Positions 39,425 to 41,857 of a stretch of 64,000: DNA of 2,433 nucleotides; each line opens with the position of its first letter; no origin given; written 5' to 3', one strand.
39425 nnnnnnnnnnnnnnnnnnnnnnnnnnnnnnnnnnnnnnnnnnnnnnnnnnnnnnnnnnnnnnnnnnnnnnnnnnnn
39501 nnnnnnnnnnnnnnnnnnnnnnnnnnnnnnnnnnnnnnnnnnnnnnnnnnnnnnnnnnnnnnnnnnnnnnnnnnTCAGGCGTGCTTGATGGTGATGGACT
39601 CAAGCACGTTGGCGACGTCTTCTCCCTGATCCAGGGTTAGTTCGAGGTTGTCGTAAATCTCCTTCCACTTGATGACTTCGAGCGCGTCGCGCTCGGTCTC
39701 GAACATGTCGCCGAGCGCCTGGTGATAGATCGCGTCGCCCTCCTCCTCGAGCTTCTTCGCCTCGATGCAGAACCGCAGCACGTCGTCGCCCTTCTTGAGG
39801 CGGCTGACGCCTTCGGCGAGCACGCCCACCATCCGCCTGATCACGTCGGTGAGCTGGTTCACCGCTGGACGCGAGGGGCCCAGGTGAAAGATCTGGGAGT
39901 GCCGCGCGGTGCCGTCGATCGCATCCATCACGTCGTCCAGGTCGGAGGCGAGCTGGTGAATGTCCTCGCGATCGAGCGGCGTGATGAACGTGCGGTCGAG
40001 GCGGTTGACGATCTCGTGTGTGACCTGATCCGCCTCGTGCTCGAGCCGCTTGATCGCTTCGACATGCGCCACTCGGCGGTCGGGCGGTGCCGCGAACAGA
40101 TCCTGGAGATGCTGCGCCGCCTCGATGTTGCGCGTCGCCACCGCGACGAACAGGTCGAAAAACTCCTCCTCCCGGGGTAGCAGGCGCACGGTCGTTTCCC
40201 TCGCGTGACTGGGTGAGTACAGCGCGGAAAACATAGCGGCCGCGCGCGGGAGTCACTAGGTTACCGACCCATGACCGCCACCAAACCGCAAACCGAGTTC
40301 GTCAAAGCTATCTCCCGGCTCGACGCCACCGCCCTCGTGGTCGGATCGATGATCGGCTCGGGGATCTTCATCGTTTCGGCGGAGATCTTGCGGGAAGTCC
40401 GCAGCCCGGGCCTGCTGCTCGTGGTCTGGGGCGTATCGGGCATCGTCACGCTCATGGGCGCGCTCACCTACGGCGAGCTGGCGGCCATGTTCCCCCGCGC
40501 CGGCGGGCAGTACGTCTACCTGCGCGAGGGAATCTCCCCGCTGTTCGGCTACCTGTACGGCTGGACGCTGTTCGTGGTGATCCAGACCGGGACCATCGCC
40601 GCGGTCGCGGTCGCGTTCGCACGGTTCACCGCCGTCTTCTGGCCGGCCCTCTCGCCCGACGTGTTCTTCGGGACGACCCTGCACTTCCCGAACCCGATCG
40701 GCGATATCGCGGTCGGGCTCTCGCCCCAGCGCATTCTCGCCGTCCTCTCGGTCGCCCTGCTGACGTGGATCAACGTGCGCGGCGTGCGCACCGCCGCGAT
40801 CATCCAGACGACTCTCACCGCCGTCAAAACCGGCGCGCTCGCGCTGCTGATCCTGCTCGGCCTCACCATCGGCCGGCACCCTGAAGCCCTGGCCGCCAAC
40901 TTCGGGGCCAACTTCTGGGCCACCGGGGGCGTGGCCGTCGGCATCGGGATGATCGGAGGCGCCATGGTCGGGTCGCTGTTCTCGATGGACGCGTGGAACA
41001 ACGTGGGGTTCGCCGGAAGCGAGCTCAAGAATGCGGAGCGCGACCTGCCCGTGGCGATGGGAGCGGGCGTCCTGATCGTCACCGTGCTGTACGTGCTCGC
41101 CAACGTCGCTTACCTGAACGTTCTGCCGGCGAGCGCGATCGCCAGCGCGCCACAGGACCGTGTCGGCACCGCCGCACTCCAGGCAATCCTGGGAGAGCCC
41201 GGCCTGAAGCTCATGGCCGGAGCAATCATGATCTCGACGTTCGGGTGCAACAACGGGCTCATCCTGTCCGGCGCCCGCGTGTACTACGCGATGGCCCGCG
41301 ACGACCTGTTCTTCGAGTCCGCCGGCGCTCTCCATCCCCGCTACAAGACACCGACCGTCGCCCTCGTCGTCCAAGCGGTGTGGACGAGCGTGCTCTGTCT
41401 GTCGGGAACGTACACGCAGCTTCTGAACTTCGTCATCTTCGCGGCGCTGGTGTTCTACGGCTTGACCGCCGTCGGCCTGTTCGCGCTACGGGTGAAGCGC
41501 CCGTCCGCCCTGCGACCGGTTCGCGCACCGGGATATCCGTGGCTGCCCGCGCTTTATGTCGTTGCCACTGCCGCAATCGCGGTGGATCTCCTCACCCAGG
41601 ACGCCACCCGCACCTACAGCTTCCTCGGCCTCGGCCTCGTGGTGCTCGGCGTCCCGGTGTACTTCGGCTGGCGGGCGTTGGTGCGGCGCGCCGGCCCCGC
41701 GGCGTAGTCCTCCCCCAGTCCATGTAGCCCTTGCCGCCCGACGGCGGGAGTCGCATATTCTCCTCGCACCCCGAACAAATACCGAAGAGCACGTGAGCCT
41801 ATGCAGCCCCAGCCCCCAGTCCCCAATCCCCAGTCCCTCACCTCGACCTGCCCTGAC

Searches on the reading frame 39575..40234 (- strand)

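Call 12: search_protein_families(library=pfam, proteins=[window:39575-40234:-], max_evalue=0.001)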
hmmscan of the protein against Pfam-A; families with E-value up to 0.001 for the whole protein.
window:39575-40234:- (219 aa): 1 family
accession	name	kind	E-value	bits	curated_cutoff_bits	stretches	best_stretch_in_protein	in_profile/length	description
PF01865.21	PhoU_div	-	3.1e-23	82.7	24.4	1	17-216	5-213/214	Protein of unknown function DUF47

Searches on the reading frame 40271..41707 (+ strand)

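Call 12: search_protein_families(library=pfam, proteins=[window:40271-41707:+], max_evalue=0.001)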
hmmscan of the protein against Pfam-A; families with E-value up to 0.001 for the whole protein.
window:40271-41707:+ (478 aa): 2 families
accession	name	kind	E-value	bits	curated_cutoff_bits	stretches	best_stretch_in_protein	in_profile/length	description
PF13520.12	AA_permease_2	-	2.7e-57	195.1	27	1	14-436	1-399/427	Amino acid permease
PF00324.27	AA_permease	-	5.9e-38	131.2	24.6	1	22-440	5-420/470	Amino acid permease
